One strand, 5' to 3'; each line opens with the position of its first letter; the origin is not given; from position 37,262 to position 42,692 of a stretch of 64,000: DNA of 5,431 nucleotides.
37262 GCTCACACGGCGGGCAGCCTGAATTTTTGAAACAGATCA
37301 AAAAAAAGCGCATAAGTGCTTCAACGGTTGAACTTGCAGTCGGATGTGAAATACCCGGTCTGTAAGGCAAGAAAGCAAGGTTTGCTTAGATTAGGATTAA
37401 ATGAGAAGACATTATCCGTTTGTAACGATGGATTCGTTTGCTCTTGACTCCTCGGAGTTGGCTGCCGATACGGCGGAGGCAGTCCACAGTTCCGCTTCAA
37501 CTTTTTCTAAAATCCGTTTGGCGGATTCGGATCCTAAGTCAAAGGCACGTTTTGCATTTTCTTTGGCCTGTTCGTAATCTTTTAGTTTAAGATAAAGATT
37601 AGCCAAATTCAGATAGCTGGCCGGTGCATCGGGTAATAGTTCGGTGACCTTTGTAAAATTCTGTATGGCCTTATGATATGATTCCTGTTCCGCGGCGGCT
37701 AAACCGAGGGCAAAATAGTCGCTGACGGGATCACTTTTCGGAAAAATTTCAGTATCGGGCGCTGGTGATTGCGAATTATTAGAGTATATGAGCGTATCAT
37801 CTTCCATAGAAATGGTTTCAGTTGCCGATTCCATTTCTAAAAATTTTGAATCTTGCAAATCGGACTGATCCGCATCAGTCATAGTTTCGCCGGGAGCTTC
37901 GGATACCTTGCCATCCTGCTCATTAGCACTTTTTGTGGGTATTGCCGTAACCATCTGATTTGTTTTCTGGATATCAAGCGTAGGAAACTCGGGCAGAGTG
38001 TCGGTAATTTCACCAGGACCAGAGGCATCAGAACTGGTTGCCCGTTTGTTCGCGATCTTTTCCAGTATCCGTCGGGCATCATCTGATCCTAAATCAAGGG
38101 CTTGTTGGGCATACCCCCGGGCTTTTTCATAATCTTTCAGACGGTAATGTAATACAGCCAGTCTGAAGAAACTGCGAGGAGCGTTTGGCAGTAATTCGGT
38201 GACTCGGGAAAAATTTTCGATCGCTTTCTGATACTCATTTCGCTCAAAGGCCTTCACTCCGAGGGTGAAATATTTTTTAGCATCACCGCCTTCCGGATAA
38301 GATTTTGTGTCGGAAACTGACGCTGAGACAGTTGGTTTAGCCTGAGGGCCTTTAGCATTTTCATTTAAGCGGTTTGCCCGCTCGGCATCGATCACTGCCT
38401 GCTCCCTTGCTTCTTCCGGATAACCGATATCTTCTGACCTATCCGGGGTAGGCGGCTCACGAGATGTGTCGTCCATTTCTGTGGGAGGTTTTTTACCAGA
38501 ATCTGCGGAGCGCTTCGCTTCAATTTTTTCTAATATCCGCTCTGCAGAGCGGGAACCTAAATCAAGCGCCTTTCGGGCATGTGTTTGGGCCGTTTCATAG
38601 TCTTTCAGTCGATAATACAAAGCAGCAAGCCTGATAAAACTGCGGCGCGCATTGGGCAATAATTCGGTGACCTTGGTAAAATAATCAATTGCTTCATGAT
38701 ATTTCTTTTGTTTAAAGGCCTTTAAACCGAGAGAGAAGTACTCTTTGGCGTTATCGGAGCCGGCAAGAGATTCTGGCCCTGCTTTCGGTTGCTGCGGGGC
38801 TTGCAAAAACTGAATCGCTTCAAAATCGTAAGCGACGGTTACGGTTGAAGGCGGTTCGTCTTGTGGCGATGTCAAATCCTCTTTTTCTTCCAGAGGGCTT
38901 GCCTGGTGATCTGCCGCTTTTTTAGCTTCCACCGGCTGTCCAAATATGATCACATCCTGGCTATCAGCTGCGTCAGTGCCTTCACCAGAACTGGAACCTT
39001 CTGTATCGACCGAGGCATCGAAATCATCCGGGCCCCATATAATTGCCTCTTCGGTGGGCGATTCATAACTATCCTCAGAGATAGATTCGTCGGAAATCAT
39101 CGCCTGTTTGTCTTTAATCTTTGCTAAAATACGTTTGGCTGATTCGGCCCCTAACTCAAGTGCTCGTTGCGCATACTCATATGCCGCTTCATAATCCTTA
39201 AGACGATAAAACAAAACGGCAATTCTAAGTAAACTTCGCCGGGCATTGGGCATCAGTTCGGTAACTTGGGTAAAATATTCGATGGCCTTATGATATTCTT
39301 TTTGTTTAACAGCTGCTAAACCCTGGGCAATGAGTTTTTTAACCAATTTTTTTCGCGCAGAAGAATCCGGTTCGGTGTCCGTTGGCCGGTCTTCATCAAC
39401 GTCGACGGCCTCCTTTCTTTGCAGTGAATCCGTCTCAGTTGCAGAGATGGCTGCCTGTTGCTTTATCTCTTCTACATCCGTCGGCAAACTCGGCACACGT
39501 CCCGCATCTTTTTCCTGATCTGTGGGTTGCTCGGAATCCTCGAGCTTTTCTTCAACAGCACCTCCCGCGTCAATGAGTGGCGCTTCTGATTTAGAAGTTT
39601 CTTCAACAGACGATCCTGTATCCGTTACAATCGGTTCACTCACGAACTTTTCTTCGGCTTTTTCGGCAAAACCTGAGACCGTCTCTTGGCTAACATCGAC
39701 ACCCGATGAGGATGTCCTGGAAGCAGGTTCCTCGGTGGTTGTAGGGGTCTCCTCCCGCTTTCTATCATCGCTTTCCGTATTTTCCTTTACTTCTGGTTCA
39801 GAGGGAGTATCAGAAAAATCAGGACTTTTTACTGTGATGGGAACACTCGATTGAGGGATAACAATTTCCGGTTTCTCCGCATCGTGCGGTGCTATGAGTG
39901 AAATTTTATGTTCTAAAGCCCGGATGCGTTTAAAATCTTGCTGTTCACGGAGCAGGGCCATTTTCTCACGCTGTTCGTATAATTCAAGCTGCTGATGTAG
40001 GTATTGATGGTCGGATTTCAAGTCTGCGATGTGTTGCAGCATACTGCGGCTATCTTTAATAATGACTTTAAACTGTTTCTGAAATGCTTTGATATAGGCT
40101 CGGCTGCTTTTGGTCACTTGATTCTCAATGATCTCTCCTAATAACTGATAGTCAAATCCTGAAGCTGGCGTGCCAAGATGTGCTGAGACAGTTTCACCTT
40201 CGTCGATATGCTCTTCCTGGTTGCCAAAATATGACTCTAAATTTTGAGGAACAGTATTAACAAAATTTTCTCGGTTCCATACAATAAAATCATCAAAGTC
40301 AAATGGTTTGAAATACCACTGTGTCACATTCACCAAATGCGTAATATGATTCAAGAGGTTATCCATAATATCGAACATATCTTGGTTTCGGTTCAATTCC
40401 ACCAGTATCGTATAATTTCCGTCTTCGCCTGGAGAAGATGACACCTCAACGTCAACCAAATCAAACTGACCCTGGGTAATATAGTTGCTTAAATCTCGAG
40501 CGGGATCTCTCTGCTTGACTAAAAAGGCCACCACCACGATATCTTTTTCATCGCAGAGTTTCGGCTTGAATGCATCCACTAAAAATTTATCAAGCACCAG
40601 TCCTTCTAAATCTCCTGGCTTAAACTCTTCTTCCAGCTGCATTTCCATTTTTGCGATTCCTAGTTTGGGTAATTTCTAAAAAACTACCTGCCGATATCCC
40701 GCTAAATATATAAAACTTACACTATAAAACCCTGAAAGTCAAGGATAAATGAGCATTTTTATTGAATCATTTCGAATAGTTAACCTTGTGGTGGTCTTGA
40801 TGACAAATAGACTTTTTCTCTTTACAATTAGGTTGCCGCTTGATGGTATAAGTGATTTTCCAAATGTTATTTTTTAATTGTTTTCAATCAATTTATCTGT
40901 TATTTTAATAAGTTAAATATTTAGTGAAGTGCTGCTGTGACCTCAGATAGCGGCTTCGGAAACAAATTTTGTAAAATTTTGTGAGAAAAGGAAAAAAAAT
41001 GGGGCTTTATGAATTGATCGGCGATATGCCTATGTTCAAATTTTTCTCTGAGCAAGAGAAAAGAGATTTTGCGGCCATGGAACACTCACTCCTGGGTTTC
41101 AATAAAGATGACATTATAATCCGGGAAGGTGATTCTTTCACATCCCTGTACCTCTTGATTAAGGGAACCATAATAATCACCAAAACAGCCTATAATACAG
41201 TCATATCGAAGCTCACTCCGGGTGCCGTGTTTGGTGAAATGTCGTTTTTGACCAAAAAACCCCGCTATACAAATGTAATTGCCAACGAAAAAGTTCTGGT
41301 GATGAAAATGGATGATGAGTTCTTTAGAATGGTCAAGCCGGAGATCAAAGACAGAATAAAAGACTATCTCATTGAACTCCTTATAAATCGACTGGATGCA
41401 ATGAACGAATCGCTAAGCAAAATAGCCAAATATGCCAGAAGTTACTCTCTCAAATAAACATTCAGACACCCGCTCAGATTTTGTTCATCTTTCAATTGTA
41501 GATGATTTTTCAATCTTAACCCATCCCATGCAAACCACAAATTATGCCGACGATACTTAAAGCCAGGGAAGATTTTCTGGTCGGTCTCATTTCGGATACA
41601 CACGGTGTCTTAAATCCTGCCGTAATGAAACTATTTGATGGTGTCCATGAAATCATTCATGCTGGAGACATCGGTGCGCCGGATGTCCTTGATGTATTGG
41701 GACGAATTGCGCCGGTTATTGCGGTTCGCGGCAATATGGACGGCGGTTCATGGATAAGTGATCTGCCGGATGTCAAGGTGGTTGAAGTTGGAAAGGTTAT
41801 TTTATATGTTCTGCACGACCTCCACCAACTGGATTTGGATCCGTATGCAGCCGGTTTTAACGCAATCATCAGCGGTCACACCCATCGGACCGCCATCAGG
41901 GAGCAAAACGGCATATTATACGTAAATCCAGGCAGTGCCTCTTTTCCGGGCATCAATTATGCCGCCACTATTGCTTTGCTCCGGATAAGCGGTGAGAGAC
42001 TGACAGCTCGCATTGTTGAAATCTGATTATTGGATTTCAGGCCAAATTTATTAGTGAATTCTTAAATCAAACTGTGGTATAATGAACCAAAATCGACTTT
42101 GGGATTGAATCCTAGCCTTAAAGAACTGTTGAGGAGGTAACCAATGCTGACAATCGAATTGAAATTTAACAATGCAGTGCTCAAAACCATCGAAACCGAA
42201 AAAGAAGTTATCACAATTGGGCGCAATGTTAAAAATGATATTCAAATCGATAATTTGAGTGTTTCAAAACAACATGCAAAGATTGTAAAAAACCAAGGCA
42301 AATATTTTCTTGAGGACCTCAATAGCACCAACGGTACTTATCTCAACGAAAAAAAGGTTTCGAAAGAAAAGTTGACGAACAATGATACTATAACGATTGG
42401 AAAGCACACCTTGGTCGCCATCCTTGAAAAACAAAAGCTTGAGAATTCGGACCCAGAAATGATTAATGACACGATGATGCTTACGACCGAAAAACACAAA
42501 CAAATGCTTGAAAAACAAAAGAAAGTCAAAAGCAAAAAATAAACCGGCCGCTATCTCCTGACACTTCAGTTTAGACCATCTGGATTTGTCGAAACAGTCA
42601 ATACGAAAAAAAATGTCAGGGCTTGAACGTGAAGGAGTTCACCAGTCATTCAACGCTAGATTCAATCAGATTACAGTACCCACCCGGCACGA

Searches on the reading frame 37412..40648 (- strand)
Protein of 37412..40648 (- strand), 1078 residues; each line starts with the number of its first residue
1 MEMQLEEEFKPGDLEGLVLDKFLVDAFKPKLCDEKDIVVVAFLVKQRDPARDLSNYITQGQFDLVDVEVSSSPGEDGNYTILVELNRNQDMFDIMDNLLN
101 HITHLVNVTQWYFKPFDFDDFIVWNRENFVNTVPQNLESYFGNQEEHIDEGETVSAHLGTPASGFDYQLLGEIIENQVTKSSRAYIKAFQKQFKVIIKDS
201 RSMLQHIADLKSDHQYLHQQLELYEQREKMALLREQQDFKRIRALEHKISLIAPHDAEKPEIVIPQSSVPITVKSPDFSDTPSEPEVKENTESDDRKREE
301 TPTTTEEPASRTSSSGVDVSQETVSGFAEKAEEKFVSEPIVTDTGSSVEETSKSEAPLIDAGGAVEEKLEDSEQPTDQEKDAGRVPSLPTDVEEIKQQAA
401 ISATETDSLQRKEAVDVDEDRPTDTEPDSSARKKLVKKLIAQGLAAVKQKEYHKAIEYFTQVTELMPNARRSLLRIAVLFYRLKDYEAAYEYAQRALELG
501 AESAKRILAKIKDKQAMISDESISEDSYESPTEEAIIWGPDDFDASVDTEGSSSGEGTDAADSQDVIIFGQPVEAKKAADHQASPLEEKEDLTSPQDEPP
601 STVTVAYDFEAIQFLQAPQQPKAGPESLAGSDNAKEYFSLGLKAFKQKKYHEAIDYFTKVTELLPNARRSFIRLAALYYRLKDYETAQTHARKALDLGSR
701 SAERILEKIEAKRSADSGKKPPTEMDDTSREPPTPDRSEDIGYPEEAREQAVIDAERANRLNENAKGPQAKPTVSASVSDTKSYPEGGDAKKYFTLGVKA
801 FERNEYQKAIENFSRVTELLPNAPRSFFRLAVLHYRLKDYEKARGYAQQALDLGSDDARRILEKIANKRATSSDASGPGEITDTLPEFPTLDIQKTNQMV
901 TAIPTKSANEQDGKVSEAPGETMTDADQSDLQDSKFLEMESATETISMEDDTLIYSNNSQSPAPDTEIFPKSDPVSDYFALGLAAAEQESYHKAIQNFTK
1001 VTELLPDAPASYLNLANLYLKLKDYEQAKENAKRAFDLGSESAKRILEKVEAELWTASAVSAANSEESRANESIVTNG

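Call 4: search_protein_families(library=pfam, proteins=[window:37412-40648:-], max_evalue=0.01)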
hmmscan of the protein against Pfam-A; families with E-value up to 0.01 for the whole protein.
window:37412-40648:- (1078 aa): 28 families (the best 25 are shown)
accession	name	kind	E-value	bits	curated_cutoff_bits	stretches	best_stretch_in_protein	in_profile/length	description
PF07719.23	TPR_2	-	3.1e-39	130.3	27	6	825-853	2-30/34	Tetratricopeptide repeat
PF00515.34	TPR_1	-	1.3e-38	129.7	27.8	6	634-666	1-33/34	Tetratricopeptide repeat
PF13432.12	TPR_16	-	8.4e-25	87.3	32.7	4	796-858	3-65/65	Tetratricopeptide repeat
PF13181.12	TPR_8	-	2.5e-23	80.7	25.7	1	1011-1038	3-30/34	Tetratricopeptide repeat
PF14559.12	TPR_19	-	2.7e-21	76.1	25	4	986-1030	2-46/68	Tetratricopeptide repeat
PF13424.12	TPR_12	-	3.2e-21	75.7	30.1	3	644-697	13-74/77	Tetratricopeptide repeat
PF13414.12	TPR_11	-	4e-15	55.7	26.8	2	801-837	5-41/42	TPR repeat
PF12895.13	ANAPC3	-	7.9e-15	55.3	27.2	2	803-859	2-59/82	Anaphase-promoting complex, cyclosome, subunit 3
PF25068.1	ARM_TT21_4th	-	1e-13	52.3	30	3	443-503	6-65/153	Tetratricopeptide repeat protein 21 forth ARM domain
PF24575.1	TPR_Slam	-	1.1e-12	48.8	35.2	1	969-1031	41-103/104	Surface lipoprotein assembly modifier, N-terminal TPR repeats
PF13174.12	TPR_6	-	2.9e-11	43.7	26.3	0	826-851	2-27/33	Tetratricopeptide repeat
PF23914.1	TPR_CcmH_CycH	-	3.4e-11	43.7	42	0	632-667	119-154/158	Cytochrome c-type biogenesis protein H TPR domain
PF13431.12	TPR_17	-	3.5e-11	42.9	24.4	1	998-1029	2-33/34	Tetratricopeptide repeat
PF13428.12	TPR_14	-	9.5e-11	41.7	23.5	0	827-861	4-38/44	Tetratricopeptide repeat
PF13371.12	TPR_9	-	1.3e-08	35.2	35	1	800-859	5-64/73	Tetratricopeptide repeat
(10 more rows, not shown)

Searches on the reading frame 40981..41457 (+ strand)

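Call 29: search_protein_families(library=ncbifam, proteins=[window:40981-41457:+], max_evalue=0.00001)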
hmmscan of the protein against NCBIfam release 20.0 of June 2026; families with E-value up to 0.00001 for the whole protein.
window:40981-41457:+ (158 aa): 3 families
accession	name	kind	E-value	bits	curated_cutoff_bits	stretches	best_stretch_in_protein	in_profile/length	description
TIGR03896.1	cyc_nuc_ocin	subfamily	2.2e-08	33.9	161.05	1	22-117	146-246/317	bacteriocin-type transport-associated protein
NF058543.1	ActPatMycb56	equivalog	8.7e-08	31.4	460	1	21-126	3-114/317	acetyltransferase Pat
NF008732.0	PRK11753.1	equivalog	5.6e-07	29.2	266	1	41-149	29-140/214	cAMP-activated global transcriptional regulator CRP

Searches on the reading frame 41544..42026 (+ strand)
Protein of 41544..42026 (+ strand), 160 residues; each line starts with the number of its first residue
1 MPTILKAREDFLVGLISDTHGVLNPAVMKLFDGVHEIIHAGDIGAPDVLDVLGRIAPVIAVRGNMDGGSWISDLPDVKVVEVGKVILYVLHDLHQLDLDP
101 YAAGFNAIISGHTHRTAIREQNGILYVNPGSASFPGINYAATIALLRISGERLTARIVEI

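Call 29: search_protein_families(library=ncbifam, proteins=[window:41544-42026:+], max_evalue=0.00001)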
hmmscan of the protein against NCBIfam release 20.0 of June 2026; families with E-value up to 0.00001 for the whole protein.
window:41544-42026:+ (160 aa): 2 families
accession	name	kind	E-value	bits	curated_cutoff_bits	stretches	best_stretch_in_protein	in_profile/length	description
TIGR00040.1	yfcE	subfamily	4.7e-23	82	56.25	1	12-155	2-157/158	YfcE family phosphodiesterase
NF006988.0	PRK09453.1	equivalog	1e-12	48.2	117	1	14-147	4-161/183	phosphodiesterase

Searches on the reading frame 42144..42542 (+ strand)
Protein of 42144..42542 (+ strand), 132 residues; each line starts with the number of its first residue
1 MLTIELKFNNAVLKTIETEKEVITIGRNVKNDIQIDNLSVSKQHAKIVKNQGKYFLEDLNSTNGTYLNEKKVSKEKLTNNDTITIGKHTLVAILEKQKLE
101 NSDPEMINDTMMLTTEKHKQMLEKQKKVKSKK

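Call 29: search_protein_families(library=ncbifam, proteins=[window:42144-42542:+], max_evalue=0.00001)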
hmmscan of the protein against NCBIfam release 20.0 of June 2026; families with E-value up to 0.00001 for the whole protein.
window:42144-42542:+ (132 aa): 6 families
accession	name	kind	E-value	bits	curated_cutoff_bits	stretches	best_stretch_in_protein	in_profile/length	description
NF049868.1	FhaB_Rv0019c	equivalog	2.6e-18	66.6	125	1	15-90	80-156/158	FHA domain-containing protein FhaB/FipA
NF041660.2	oxygluDhInhib_OdhI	equivalog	9e-17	61.2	200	1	19-93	54-128/130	oxoglutarate dehydrogenase inhibitor Odhl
NF052573.1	HisKinEspAMyxo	equivalog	1.7e-15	56.2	1400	1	14-103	39-129/755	serine histidine kinase EspA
TIGR03354.1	VI_FHA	hypoth_equivalog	6.7e-14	52.5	120.25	1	7-124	12-132/420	type VI secretion system-associated FHA domain protein TagH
NF033760.1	gliding_GltG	equivalog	2.8e-12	46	650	1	9-91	12-95/650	adventurous gliding motility protein GltG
NF052403.1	ESX1TransRegEspM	equivalog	2.9e-09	36.3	550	1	14-111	22-118/367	ESX-1 type VII secretion system transcriptional regulator EspM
